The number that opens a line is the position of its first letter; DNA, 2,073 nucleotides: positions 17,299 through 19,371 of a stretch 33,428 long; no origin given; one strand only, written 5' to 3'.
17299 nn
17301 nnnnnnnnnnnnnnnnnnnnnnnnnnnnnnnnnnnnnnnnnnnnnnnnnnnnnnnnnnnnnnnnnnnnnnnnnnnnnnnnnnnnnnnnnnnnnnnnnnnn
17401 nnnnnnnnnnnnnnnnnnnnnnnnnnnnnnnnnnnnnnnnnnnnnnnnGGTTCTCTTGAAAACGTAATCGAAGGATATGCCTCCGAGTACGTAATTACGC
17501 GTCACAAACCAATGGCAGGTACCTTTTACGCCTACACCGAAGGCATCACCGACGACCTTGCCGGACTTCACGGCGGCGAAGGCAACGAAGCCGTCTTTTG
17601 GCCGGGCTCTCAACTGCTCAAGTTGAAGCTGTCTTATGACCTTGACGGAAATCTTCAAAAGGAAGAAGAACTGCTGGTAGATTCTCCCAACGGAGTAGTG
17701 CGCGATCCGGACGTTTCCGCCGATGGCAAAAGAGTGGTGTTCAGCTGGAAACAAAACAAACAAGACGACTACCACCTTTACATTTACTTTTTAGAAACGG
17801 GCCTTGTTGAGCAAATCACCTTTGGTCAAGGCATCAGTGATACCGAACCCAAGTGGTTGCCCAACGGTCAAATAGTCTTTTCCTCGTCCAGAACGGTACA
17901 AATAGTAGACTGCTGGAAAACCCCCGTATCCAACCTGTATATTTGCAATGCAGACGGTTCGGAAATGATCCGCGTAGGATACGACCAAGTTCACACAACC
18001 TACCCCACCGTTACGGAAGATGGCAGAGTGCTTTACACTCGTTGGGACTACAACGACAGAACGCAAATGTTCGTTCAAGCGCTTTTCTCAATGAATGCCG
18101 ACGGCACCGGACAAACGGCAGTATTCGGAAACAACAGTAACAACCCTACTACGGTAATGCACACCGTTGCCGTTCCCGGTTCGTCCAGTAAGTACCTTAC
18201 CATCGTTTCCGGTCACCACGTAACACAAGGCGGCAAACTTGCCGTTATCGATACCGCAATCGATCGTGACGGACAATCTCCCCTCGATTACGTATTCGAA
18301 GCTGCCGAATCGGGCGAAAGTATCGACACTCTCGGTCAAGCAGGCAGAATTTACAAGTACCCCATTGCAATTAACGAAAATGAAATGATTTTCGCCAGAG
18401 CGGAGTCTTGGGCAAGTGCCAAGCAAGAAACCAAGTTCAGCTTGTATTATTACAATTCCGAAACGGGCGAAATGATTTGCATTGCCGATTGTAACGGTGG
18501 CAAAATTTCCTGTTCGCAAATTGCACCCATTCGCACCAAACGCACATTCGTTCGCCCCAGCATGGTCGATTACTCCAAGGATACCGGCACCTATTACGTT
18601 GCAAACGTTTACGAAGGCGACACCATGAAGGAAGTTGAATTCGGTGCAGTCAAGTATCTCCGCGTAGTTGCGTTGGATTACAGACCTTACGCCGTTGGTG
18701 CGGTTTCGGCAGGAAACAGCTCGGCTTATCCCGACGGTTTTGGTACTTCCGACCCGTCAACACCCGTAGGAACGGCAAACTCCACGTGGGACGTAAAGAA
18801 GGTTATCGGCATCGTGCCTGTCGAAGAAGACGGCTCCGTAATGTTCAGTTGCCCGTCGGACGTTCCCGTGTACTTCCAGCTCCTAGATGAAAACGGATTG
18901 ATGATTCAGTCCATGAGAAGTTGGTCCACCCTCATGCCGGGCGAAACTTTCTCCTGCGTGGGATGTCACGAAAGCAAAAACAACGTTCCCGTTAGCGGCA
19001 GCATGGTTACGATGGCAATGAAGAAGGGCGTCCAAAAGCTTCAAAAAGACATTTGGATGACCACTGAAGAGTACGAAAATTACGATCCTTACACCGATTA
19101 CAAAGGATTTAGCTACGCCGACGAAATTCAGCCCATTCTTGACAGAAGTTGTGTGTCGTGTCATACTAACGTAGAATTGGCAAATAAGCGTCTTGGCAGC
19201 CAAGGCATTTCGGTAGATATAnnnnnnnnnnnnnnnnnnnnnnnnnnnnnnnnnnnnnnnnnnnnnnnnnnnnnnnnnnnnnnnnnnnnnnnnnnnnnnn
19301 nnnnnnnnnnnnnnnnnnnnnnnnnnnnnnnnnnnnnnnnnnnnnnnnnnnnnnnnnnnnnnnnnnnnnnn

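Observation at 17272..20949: HzsA-like (hydrazine-synthase-alpha-type) propeller plus di-haem architecture fused to carbohydrate-binding-type domains in a Firmicute lipoprotein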

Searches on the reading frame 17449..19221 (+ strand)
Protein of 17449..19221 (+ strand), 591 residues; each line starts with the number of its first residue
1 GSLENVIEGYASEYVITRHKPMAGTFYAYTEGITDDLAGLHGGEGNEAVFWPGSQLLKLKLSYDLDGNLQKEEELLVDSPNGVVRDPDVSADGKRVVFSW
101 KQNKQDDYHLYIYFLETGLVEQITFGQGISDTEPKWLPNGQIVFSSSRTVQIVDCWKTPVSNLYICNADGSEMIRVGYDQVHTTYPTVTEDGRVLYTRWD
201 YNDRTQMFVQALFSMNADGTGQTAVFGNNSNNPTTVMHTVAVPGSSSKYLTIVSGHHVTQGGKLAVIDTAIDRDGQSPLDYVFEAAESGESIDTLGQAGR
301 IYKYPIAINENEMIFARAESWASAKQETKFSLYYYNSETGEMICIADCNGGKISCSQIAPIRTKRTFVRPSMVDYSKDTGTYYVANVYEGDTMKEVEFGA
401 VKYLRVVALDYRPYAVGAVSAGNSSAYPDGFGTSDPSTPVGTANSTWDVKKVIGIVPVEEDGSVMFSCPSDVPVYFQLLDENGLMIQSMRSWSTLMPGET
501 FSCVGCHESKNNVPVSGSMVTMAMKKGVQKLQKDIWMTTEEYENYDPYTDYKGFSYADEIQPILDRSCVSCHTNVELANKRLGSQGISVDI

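Call 60: search_protein_representatives(protein=window:17449-19221:+)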
Query: 591 residues. Proteins with E-value up to 0.001 (for the whole library): 8870; up to 1e-10: 3173; up to 1e-30: 1072. The best 150 are listed.
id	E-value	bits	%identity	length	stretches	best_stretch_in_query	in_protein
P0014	0.0e+00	1052.2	78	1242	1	1-590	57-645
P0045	6.9e-217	738.2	58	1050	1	1-588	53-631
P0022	5.2e-215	732.0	57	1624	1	4-579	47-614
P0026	3.6e-213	725.9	56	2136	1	4-582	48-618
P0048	1.5e-210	717.3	58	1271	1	1-588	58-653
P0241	1.8e-208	710.4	55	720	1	8-583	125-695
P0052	3.8e-203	692.9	55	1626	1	5-581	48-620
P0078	6.5e-202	688.8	55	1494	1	3-575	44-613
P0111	2.1e-201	687.1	55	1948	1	7-579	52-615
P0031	8.9e-198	675.1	55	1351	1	11-583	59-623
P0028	2.1e-196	670.6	52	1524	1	5-586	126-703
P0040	1.1e-194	665.0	55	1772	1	1-581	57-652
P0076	2.6e-194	663.7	53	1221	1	11-586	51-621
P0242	9.0e-194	661.9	54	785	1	2-575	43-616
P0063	1.1e-193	661.6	54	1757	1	4-575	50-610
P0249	1.3e-178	611.8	50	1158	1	2-585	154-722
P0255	2.3e-159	548.3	45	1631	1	9-580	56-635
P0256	3.2e-154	531.3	49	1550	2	12-395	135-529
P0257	9.4e-142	490.1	49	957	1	10-575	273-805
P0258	4.3e-141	488.0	49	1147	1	14-574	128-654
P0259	9.5e-139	480.2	48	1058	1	8-577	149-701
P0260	6.0e-138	477.6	46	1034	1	12-575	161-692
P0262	2.0e-136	472.5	47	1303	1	11-574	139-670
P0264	2.5e-136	472.2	47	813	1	10-576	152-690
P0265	8.1e-134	463.9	46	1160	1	6-576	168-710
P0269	1.9e-130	452.8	45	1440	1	13-574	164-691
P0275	7.9e-128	444.1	44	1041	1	13-579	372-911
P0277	1.6e-127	443.2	45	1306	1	10-573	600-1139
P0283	3.4e-126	438.8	43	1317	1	11-577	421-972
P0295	2.4e-120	419.4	47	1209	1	14-574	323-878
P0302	9.9e-117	407.5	44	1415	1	15-574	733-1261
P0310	1.6e-111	390.3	34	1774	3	63-583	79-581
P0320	1.1e-107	377.6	40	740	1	48-576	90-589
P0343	2.0e-98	347.0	39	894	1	14-574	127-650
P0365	9.9e-85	301.8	36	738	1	10-573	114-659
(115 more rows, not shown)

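Call 61: list_cluster_members(proteins=[P0257, P0258, P0259, P0262, P0265, P0269, P0277, P0283, P0302, P0310])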
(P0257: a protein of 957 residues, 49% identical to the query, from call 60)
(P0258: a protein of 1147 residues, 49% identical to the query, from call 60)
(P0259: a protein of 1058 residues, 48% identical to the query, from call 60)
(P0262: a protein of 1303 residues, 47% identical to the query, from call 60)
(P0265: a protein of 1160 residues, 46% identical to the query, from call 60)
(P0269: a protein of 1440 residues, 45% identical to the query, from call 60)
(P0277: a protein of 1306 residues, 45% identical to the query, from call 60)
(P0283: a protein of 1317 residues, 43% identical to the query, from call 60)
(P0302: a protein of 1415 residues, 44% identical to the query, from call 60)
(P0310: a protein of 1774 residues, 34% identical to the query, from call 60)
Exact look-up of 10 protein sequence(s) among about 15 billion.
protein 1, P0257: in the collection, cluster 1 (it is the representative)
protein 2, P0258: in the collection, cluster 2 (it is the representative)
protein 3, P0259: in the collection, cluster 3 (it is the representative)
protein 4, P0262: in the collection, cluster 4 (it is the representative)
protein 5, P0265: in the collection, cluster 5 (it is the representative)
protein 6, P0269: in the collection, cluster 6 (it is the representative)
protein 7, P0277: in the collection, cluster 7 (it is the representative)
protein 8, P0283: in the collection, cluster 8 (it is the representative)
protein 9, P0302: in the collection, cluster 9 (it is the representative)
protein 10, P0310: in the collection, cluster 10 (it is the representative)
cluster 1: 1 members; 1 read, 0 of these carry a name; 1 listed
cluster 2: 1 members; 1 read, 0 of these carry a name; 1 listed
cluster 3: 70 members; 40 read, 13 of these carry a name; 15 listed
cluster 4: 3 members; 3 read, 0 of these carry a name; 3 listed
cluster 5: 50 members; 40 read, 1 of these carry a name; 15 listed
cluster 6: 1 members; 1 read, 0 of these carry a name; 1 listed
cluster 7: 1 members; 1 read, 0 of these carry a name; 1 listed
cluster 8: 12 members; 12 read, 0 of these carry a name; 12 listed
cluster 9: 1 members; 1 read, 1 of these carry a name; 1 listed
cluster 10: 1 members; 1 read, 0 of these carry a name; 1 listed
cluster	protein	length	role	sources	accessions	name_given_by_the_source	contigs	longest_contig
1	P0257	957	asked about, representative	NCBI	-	-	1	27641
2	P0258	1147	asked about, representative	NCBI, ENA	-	-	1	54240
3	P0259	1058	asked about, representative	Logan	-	-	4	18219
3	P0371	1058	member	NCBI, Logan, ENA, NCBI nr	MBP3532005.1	MAG: hypothetical protein J6K25_12635 [Thermoguttaceae bacterium] | hypothetical protein [Thermoguttaceae bacterium]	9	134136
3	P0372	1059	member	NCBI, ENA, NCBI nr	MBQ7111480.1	MAG: hypothetical protein IJO06_09670 [Thermoguttaceae bacterium] | hypothetical protein [Thermoguttaceae bacterium]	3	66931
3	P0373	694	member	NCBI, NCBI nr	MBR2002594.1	MAG: hypothetical protein IJ991_00265, partial [Thermoguttaceae bacterium] | hypothetical protein [Thermoguttaceae bacterium]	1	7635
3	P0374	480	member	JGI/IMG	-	hypothetical protein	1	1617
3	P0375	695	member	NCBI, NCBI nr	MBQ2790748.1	MAG: hypothetical protein IJE97_14025, partial [Thermoguttaceae bacterium] | hypothetical protein [Thermoguttaceae bacterium]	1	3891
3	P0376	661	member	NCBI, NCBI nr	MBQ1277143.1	MAG: hypothetical protein IIY07_00700, partial [Thermoguttaceae bacterium] | hypothetical protein [Thermoguttaceae bacterium]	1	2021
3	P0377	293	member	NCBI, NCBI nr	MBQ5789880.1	MAG: discoidin domain-containing protein, partial [Thermoguttaceae bacterium] | discoidin domain-containing protein [Thermoguttaceae bacterium]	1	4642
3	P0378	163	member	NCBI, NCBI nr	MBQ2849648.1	MAG: discoidin domain-containing protein, partial [Thermoguttaceae bacterium] | discoidin domain-containing protein [Thermoguttaceae bacterium]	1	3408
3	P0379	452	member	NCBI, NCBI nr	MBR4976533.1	MAG: hypothetical protein IKY61_05715, partial [Thermoguttaceae bacterium] | hypothetical protein [Thermoguttaceae bacterium]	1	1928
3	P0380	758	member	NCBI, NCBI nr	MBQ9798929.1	MAG: hypothetical protein IJO40_03225, partial [Thermoguttaceae bacterium] | hypothetical protein [Thermoguttaceae bacterium]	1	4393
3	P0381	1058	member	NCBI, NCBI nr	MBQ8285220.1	MAG: hypothetical protein IJZ10_02840 [Thermoguttaceae bacterium] | hypothetical protein [Thermoguttaceae bacterium]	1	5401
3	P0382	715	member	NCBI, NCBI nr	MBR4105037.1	MAG: hypothetical protein IKK39_13380, partial [Thermoguttaceae bacterium] | hypothetical protein [Thermoguttaceae bacterium]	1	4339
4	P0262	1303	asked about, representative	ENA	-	-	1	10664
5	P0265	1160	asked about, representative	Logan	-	-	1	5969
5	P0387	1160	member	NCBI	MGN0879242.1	MAG: hypothetical protein ACI4WT_07290 [Oligosphaeraceae bacterium]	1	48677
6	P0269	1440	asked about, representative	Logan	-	-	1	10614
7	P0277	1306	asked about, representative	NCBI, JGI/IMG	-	-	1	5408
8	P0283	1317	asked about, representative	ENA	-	-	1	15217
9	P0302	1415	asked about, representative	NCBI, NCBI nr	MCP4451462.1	MAG: peptidoglycan DD-metalloendopeptidase family protein [Planctomycetes bacterium] | peptidoglycan DD-metalloendopeptidase family protein [Planctomycetota bacterium]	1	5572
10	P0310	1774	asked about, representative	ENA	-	-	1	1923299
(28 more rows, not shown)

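Call 62: find_encoding_contigs(protein=P0371, flank=10000, max_places=1)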
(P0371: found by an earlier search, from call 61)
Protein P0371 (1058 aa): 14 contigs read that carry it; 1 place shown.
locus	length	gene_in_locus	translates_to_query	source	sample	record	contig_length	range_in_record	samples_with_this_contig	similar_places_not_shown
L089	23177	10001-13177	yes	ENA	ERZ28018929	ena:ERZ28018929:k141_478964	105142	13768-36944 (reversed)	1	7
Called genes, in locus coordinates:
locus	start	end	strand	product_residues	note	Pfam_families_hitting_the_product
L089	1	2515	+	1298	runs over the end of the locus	PF13514:AAA_27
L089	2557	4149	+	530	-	-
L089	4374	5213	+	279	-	-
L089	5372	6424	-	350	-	PF02749:QRPTase_N, PF01729:QRPTase_C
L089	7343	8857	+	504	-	PF01946:Thi4 (weak), PF00070:Pyr_redox (faint), PF00890:FAD_binding_2, PF01266:DAO, PF01494:FAD_binding_3 (weak), PF01593:Amino_oxidase, PF12831:FAD_oxidored, PF13450:NAD_binding_8, +2 more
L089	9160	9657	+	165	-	PF22817:ApeP-like (weak), PF07977:FabA, PF22818:ApeI-like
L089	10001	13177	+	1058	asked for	PF18582:HZS_alpha, PF24135:DUF7402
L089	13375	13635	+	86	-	PF01713:Smr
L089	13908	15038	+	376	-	-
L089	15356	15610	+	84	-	PF01016:Ribosomal_L27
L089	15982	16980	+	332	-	PF01018:GTP1_OBG, PF01926:MMR_HSR1, PF02421:FeoB_N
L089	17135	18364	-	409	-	PF00483:NTP_transferase, PF12804:NTP_transf_3 (weak), PF24894:Hexapep_GlmU, PF25247:LbH_GLGC (faint)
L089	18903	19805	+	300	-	PF00294:PfkB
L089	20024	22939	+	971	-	PF00270:DEAD, PF00271:Helicase_C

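Call 63: find_encoding_contigs(protein=P0387, flank=10000, max_places=1)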
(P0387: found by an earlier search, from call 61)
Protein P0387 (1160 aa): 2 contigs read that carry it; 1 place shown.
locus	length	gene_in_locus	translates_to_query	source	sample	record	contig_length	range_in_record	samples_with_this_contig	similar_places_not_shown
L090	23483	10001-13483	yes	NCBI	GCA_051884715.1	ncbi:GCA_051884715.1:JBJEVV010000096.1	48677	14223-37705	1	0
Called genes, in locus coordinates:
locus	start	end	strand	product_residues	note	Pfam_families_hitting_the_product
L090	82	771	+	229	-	PF07596:SBP_bac_10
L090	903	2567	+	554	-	PF13229:Beta_helix (faint)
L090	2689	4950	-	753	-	PF08267:Meth_synt_1, PF01717:Meth_synt_2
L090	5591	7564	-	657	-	PF01120:Alpha_L_fucos (weak), PF14871:GHL6 (weak)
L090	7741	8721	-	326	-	PF01116:F_bP_aldolase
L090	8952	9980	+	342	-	PF00149:Metallophos, PF12850:Metallophos_2 (faint)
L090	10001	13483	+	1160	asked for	PF18582:HZS_alpha, PF00754:F5_F8_type_C (faint), PF22633:F5_F8_type_C_2 (faint)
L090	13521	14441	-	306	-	PF01261:AP_endonuc_2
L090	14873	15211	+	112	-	-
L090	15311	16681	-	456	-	PF00999:Na_H_Exchanger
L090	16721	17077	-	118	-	PF02152:FolB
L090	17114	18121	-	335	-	PF03279:Lip_A_acyltrans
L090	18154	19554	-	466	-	PF01704:UDPGP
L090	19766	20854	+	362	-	PF00348:polyprenyl_synt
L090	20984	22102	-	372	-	PF01808:AICARFT_IMPCHas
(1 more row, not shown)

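Call 72: list_cluster_members(proteins=[P0249, P0255, P0256, P0260, P0264, P0275, P0295, P0320, P0343, P0365])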
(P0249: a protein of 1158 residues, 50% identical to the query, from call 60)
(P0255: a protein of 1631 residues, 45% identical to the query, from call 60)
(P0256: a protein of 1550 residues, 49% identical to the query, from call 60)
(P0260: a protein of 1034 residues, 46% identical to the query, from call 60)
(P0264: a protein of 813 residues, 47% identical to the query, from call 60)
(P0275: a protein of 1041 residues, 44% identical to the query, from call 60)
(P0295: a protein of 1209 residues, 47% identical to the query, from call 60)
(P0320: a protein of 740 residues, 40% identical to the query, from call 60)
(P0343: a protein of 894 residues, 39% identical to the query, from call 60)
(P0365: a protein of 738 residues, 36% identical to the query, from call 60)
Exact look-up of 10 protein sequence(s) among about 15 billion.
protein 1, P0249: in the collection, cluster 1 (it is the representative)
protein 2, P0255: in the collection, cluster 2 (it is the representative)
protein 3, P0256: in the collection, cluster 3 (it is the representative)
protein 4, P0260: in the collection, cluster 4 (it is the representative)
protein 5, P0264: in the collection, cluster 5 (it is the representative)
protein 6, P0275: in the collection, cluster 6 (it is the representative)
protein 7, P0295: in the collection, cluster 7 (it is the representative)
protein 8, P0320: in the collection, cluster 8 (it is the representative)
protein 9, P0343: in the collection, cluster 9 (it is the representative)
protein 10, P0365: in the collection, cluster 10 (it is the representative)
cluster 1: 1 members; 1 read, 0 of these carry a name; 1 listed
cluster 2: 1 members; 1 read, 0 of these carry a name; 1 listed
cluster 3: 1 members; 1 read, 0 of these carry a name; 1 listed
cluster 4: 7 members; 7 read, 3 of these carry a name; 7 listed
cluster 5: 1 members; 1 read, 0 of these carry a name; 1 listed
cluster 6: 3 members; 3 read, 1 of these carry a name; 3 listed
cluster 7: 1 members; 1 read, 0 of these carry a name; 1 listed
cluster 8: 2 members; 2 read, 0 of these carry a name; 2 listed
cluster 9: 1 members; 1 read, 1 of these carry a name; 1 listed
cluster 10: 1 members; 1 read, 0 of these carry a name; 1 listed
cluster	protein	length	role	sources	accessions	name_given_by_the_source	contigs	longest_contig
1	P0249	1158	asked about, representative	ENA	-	-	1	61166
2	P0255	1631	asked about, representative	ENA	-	-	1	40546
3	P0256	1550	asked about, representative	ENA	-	-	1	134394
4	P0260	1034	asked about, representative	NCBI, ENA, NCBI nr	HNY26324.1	MAG TPA: hypothetical protein PKH31_02980 [Candidatus Sumerlaeota bacterium] | hypothetical protein [Candidatus Sumerlaeota bacterium]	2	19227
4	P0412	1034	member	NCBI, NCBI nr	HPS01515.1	MAG TPA: hypothetical protein PLA90_08235 [Candidatus Sumerlaeota bacterium] | hypothetical protein [Candidatus Sumerlaeota bacterium]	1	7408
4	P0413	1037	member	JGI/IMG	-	hypothetical protein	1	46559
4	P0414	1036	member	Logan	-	-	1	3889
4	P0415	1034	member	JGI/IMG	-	-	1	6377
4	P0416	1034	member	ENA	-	-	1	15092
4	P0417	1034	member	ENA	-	-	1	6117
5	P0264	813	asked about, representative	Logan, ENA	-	-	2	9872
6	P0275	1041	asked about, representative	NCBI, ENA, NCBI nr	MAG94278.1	MAG: hypothetical protein CMJ48_11070 [Planctomycetaceae bacterium] | hypothetical protein [Planctomycetaceae bacterium]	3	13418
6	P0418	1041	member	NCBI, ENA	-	-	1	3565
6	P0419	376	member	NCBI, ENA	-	-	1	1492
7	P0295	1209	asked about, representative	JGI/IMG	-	-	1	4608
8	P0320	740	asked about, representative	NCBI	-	-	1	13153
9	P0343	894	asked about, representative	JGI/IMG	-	hypothetical protein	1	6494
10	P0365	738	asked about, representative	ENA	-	-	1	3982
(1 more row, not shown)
